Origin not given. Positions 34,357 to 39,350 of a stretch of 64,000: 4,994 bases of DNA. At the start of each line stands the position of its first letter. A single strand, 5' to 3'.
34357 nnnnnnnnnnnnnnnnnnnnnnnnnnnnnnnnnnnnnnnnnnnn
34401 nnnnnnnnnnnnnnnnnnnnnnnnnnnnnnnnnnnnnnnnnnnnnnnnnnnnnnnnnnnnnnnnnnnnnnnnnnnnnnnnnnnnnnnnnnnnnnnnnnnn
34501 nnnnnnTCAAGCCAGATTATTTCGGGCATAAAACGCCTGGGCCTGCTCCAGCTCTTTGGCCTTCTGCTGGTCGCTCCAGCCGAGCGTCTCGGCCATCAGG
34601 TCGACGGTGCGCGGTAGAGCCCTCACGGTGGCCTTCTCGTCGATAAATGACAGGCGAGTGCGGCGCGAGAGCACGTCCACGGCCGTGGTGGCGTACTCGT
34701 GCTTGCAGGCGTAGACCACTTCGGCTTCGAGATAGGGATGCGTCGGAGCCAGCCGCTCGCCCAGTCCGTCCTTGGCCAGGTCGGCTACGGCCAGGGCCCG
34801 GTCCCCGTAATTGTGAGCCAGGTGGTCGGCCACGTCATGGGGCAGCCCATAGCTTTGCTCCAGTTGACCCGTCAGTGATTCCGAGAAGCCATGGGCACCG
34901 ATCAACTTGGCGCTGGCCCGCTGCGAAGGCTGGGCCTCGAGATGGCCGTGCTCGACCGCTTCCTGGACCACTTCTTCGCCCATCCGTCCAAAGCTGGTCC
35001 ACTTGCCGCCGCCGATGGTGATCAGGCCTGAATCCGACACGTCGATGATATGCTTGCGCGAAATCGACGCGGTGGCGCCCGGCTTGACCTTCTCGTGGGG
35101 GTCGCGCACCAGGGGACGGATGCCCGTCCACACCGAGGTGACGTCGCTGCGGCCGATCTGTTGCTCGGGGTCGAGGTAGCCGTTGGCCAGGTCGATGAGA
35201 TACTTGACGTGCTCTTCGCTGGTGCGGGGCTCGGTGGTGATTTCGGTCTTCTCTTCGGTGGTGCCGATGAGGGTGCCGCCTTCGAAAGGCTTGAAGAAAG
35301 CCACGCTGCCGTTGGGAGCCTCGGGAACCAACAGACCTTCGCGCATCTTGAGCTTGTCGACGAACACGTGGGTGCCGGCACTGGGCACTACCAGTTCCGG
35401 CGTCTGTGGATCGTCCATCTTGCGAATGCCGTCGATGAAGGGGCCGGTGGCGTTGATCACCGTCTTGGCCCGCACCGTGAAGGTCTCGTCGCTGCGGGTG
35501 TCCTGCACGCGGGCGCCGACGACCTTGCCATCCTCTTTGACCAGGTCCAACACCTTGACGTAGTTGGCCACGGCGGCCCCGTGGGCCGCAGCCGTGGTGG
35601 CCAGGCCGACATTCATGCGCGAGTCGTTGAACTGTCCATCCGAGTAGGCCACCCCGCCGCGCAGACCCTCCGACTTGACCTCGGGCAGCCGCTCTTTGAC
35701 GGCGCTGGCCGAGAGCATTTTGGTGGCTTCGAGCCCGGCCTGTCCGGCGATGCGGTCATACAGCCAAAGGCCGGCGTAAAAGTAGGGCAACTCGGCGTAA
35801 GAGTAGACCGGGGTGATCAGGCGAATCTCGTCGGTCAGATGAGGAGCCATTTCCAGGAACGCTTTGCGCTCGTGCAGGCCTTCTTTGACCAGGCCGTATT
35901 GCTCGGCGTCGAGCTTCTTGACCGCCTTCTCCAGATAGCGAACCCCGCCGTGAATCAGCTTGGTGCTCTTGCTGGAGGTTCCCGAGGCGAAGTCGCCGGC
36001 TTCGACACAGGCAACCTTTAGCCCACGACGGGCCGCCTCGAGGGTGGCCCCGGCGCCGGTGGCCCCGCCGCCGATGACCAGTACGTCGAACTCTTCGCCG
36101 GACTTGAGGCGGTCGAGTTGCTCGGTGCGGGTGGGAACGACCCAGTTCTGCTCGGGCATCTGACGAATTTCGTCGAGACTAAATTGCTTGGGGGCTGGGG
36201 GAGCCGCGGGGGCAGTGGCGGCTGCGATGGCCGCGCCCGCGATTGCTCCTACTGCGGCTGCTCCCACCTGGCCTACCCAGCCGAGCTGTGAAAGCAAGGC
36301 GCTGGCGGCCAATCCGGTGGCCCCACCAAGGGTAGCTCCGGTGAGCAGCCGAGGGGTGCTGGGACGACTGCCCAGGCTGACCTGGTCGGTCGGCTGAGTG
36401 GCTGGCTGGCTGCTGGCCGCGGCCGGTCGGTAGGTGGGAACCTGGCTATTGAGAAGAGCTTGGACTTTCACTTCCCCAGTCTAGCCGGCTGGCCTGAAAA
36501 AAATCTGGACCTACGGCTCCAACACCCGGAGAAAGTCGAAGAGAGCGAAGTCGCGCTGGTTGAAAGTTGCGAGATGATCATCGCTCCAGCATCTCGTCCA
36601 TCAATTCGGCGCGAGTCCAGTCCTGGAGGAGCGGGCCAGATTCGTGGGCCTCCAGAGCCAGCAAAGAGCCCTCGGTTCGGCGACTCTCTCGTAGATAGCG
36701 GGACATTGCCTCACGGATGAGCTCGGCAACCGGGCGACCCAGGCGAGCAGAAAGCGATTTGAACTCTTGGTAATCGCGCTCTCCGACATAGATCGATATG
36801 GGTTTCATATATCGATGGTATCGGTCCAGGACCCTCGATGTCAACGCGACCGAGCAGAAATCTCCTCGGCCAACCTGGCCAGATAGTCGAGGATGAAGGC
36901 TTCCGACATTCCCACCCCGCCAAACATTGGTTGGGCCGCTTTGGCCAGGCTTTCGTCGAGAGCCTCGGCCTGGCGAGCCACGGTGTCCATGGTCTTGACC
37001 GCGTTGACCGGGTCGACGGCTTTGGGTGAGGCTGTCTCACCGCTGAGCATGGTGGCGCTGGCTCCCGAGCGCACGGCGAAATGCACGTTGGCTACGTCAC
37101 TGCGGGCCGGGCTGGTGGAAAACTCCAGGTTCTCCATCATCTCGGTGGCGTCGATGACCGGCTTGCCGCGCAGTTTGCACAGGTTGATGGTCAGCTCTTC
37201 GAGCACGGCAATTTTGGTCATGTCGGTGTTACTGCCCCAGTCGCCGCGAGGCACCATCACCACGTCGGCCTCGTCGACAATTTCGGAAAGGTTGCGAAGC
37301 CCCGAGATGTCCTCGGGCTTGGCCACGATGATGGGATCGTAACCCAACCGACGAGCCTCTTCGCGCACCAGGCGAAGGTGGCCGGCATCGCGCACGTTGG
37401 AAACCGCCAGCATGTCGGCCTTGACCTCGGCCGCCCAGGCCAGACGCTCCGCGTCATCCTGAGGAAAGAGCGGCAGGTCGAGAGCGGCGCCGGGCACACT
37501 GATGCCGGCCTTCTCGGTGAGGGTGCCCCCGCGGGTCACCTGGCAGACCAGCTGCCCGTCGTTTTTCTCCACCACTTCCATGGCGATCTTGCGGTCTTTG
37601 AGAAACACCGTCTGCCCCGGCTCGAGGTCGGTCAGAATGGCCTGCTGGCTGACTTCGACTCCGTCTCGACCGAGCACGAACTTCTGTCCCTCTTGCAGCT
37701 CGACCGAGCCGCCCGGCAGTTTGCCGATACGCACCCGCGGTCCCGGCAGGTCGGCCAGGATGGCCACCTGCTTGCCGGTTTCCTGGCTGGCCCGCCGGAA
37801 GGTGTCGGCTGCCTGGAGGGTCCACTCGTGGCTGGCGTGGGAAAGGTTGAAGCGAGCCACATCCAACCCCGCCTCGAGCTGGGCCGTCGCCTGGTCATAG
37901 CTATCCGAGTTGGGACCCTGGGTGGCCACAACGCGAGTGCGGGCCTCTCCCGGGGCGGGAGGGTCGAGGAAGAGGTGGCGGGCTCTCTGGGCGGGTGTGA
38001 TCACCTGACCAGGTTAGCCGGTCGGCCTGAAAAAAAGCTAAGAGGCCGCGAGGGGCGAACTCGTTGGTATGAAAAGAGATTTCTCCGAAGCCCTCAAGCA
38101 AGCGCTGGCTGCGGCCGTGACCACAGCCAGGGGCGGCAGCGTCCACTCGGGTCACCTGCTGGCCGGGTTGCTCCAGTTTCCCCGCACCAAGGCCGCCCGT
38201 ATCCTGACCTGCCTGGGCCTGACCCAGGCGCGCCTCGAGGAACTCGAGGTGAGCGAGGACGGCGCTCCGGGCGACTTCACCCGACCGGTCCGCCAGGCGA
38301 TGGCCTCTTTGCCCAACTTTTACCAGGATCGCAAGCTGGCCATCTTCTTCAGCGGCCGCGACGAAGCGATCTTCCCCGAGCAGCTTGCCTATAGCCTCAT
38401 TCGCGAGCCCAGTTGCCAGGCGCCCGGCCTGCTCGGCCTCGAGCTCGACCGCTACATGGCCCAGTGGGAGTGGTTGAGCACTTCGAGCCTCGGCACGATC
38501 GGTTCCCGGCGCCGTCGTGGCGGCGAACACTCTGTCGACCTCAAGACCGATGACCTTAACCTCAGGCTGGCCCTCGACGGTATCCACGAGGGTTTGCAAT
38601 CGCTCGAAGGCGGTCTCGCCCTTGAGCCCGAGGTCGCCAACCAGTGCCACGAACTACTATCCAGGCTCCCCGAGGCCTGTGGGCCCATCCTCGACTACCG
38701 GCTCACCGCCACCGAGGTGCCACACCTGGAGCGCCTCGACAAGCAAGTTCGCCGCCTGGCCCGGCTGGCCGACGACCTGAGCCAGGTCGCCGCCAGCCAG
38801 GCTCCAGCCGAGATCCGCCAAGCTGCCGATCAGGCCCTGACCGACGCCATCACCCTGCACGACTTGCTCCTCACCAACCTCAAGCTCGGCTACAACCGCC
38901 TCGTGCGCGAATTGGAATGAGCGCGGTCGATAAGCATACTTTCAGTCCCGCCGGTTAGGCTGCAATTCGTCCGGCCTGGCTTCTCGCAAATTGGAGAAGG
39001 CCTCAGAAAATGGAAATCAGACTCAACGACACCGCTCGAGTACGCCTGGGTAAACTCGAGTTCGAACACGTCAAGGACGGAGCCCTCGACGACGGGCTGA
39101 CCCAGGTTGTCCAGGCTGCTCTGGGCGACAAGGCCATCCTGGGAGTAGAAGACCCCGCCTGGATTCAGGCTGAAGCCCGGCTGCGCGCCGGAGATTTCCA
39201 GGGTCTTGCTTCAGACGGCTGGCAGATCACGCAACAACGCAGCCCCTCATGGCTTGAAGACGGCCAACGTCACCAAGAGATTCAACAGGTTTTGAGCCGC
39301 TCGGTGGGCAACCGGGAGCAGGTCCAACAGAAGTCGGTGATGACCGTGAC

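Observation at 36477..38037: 23-nt element conserved at identical spacing upstream of the GTG starts of glpD and pyk; apparent leaderless promoters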

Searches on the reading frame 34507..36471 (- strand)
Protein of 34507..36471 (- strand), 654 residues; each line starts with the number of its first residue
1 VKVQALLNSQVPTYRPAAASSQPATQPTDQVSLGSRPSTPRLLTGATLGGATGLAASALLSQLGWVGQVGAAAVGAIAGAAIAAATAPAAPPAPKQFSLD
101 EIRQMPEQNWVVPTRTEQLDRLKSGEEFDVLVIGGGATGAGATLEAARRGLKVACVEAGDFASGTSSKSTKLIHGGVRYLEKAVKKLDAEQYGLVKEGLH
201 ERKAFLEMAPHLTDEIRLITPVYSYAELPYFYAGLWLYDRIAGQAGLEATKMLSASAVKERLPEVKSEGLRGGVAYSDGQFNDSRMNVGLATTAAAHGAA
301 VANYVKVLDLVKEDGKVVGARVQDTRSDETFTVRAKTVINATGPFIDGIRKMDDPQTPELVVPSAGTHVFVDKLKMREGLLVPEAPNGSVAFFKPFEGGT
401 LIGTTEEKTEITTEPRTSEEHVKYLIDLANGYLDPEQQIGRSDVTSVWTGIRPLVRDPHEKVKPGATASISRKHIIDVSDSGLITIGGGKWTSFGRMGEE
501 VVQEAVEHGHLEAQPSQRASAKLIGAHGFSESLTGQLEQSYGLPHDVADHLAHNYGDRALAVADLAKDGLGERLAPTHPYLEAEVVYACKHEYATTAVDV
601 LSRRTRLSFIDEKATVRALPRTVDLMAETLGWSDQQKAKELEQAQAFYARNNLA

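Call 5: search_protein_families(library=pfam, proteins=[window:34507-36471:-])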
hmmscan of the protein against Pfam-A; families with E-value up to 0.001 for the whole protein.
window:34507-36471:- (654 aa): 6 families
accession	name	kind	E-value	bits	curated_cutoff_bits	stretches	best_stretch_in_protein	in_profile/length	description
PF01266.30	DAO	-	2.3e-56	192.3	27.9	1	129-491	1-349/353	FAD dependent oxidoreductase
PF16901.10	DAO_C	-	2e-40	138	31.4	1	520-637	5-126/126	C-terminal domain of alpha-glycerophosphate oxidase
PF00890.30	FAD_binding_2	-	9.7e-12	45.2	20.4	1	129-346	1-205/414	FAD binding domain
PF12831.13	FAD_oxidored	-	1e-09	38.6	27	1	129-170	1-42/416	FAD dependent oxidoreductase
PF07992.20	Pyr_redox_2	-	1.3e-06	28.5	26.1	1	128-168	1-42/291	Pyridine nucleotide-disulphide oxidoreductase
PF01494.25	FAD_binding_3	-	0.00015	21.6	22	1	128-343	2-158/349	FAD binding domain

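Call 35: find_homologous_proteins(query=window:34507-36471:-, max_evalue=1e-80)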
Query window:34507-36471:- (654 aa): 5475 proteins with E <= 1e-80 among 8000 candidates; the best 120 are listed.
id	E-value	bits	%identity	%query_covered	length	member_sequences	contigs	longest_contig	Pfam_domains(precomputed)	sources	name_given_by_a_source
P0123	0.0e+0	1356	97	97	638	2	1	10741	PF16901.11,PF01266.31,PF00890.31,PF07992.21,PF12831.14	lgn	-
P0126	3.5e-256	870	68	90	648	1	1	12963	PF16901.11,PF01266.31,PF00890.31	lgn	-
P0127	9.4e-247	839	66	87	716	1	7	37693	PF16901.11,PF01266.31,PF00890.31,PF07992.21,PF01134.29,PF12831.14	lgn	-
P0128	7.7e-246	836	66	87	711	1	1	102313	PF16901.11,PF01266.31,PF00890.31,PF07992.21,PF01494.26,PF12831.14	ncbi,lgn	-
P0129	8.4e-244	829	67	85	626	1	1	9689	PF16901.11,PF01266.31,PF00890.31,PF01494.26,PF12831.14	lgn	-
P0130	1.2e-242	825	66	86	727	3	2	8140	PF16901.11,PF01266.31,PF00890.31,PF01494.26,PF12831.14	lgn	-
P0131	2.0e-239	815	65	86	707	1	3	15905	PF16901.11,PF01266.31,PF00890.31,PF07992.21,PF12831.14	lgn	-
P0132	2.1e-239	815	65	86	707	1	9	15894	PF16901.11,PF01266.31,PF00890.31,PF07992.21,PF12831.14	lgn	-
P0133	4.7e-238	810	60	99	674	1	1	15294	PF16901.11,PF01266.31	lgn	-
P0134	5.2e-238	810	65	86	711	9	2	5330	PF16901.11,PF01266.31,PF00890.31,PF07992.21,PF01134.29,PF01494.26,PF12831.14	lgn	-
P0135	1.7e-237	808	65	86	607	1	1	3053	PF16901.11,PF01266.31,PF00890.31,PF12831.14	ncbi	ncbi:MAG: FAD-dependent oxidoreductase, partial [Candidatus Eremiobacterota bacterium]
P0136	3.4e-236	804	65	85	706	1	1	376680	PF16901.11,PF01266.31,PF00890.31,PF12831.14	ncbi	ncbi:MAG: FAD-dependent oxidoreductase [Vulcanimicrobiota bacterium]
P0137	4.8e-235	800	66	84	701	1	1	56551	PF16901.11,PF01266.31,PF00890.31,PF01494.26,PF12831.14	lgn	-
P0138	6.6e-234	796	64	87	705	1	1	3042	PF16901.11,PF01266.31,PF00890.31,PF12831.14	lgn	-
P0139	3.0e-228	778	67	78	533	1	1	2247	PF16901.11,PF01266.31,PF00890.31,PF01134.29,PF12831.14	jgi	-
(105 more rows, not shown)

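Call 36: find_encoding_contigs(protein=P0126, flank=6000, max_places=1)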
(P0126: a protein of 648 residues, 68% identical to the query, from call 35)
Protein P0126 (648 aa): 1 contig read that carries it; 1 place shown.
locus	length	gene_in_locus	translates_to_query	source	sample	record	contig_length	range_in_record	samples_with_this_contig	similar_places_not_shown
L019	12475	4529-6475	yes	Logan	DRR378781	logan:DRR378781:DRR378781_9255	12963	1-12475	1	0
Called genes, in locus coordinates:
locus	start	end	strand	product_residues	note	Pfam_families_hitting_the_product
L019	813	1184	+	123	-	-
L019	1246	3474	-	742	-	PF25107:VWA7_N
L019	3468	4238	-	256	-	-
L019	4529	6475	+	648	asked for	PF00890:FAD_binding_2 (weak), PF01266:DAO, PF16901:DAO_C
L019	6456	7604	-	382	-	PF07143:AttH, PF17186:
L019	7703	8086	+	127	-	-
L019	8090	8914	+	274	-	PF00481:PP2C, PF13672:PP2C_2, PF07228:SpoIIE (faint)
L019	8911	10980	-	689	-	PF09371:Tex_N, PF00633:HHH (faint), PF22706:Tex_central_region, PF16921:Tex_YqgF, PF12836:HHH_3, PF17674:HHH_9, PF00575:S1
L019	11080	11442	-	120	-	PF04020:Phage_holin_4_2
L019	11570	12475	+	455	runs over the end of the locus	-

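Call 37: find_encoding_contigs(protein=P0128, flank=6000, max_places=1)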
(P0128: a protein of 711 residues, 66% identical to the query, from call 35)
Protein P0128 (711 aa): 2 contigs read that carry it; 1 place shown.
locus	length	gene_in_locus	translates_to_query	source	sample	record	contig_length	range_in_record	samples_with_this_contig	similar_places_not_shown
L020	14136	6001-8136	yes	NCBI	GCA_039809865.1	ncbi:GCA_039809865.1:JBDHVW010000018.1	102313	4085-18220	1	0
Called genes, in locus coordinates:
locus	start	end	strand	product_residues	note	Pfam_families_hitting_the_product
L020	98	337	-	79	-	-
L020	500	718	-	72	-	-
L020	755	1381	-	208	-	PF01726:LexA_DNA_bind, PF00717:Peptidase_S24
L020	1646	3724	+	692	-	PF07697:7TMR-HDED, PF07698:7TM-7TMR_HD, PF01966:HD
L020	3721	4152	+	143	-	PF02130:YbeY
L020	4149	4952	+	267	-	PF01219:DAGK_prokar, PF01569:PAP2 (weak)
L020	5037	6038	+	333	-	PF13453:Zn_ribbon_TFIIB (weak)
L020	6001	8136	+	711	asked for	PF07992:Pyr_redox_2 (faint), PF01494:FAD_binding_3 (faint), PF00890:FAD_binding_2, PF01266:DAO, PF12831:FAD_oxidored (weak), PF16901:DAO_C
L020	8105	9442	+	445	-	PF02310:B12-binding, PF04055:Radical_SAM, PF13282:DUF4070 (faint)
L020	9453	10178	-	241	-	PF00756:Esterase (weak)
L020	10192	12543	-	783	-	PF12799:LRR_4 (faint)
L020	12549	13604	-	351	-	PF05118:Asp_Arg_Hydrox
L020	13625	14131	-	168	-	-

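Call 38: find_encoding_contigs(protein=P0136, flank=6000, max_places=1)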
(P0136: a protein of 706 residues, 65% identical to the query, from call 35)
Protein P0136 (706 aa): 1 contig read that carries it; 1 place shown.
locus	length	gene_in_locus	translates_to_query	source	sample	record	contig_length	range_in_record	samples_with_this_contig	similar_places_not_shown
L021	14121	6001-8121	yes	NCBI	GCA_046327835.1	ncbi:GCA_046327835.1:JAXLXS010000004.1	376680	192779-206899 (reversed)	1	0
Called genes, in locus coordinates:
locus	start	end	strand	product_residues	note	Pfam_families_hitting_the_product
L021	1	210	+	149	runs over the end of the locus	PF06325:PrmA, PF13489:Methyltransf_23 (weak), PF13847:Methyltransf_31, PF08241:Methyltransf_11, PF08242:Methyltransf_12, PF13649:Methyltransf_25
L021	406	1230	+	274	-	PF00582:Usp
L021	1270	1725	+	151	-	-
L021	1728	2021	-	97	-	PF07238:PilZ (weak)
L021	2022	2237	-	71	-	-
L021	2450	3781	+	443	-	PF00069:Pkinase, PF07714:PK_Tyr_Ser-Thr, PF17667:Pkinase_fungal (faint)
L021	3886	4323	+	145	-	-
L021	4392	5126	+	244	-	-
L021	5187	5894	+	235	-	-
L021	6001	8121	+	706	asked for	PF00890:FAD_binding_2, PF01266:DAO, PF12831:FAD_oxidored (faint), PF16901:DAO_C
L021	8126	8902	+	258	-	PF14243:R2K_3, PF18299:R2K_2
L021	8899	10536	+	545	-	PF02733:Dak1, PF02734:Dak2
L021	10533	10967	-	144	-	-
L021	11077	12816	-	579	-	PF00082:Peptidase_S8, PF00801:PKD, PF18911:PKD_4, PF00041:fn3 (weak)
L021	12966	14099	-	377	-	PF13088:BNR_2, PF15892:BNR_4 (faint)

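Call 39: find_encoding_contigs(protein=P0133, flank=6000, max_places=1)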
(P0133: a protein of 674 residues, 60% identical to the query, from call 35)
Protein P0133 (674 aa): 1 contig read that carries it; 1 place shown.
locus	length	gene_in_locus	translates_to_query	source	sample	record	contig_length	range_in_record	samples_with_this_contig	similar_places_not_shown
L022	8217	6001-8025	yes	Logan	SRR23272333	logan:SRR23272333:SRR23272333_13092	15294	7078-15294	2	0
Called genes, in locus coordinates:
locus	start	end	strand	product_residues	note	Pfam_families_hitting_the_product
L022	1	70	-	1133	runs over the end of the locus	PF00990:GGDEF, PF00563:EAL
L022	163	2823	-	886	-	PF00270:DEAD, PF04851:ResIII, PF22527:DEXQc_Suv3 (faint), PF08148:DSHCT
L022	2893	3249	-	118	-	-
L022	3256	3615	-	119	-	-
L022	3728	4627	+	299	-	PF20903:SPL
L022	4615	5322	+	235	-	PF00106:adh_short, PF01370:Epimerase (faint), PF13561:adh_short_C2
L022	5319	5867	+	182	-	PF09419:PGP_phosphatase, PF00702:Hydrolase, PF13419:HAD_2 (weak), PF13242:Hydrolase_like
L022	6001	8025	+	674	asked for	PF01266:DAO, PF16901:DAO_C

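Call 57: search_protein_families(library=ncbifam, proteins=[window:34507-36471:-], max_evalue=0.00001)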
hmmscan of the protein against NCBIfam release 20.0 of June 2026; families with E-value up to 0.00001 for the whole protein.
window:34507-36471:- (654 aa): 31 families (the best 25 are shown)
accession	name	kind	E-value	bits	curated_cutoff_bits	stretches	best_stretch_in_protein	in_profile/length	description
NF008899.0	PRK12266.1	equivalog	3.1e-85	286.6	360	1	125-621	4-494/508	glycerol-3-phosphate dehydrogenase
NF033461.1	glycerol3P_ox_1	equivalog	5.4e-83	279.3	840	2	113-457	5-351/607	type 1 glycerol-3-phosphate oxidase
NF009906.0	PRK13369.1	equivalog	3.8e-80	269.8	352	1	126-622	5-494/502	glycerol-3-phosphate dehydrogenase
TIGR03377.1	glycerol3P_GlpA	equivalog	6.6e-47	160.2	552.8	1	129-641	1-488/530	anaerobic glycerol-3-phosphate dehydrogenase subunit GlpA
NF008313.0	PRK11101.1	equivalog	6.5e-36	124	425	1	126-637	7-494/548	anaerobic glycerol-3-phosphate dehydrogenase subunit A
NF041080.1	DGGGPL_reductase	equivalog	6.5e-11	41.7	580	1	285-344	96-155/447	digeranylgeranylglycerophospholipid reductase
NF005510.0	PRK07121.1-3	subfamily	3e-10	39.5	481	1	126-173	21-68/492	FAD-binding protein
NF053717.1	VnlPnlRedVprA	equivalog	4.6e-10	38.9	600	0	125-166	4-45/481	vinyl phenol reductase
NF004789.0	PRK06134.1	subfamily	6.9e-10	38.1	747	0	124-170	9-55/581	FAD-dependent oxidoreductase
NF009477.0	PRK12843.1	equivalog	6.9e-10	38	758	1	117-171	6-60/578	FAD-dependent oxidoreductase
NF033460.1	glycerol3P_ox_II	equivalog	5e-09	35.8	460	1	128-355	2-217/361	type 2 glycerol-3-phosphate oxidase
NF005511.0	PRK07121.1-4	equivalog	7.2e-09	34.6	466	1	113-175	6-67/553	FAD-binding protein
NF041160.1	DGGPL_Thplmales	equivalog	1.3e-08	34.2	780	0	287-343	104-158/396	digeranylgeranylglycerophospholipid reductase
NF050086.1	pipecolate_AmaA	exception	1.7e-08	33.6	600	1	115-181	13-79/425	L-pipecolate oxidase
NF006130.0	PRK08274.1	equivalog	4.1e-08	32.5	369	0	126-170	4-49/467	FAD-dependent tricarballylate dehydrogenase TcuA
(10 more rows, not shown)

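Call 60: search_protein_families(library=pfam, proteins=[L019:11570-12475:+], max_evalue=0.001)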
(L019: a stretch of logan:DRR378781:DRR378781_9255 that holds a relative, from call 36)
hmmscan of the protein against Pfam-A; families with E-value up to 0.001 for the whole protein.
L019:11570-12475:+ (302 aa): 0 families

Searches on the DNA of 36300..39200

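Call 53: search_rna_families(source=window, start=36300, end=39200, threshold=evalue, max_evalue=1)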
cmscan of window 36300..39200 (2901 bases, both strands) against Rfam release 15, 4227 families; matches with E-value up to 1: 1.
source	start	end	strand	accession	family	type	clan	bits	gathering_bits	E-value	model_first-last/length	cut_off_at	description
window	38100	38143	+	RF01707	JUMPstart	Cis-reg;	-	20.4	35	0.33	1-38/38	no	JUMPstart RNA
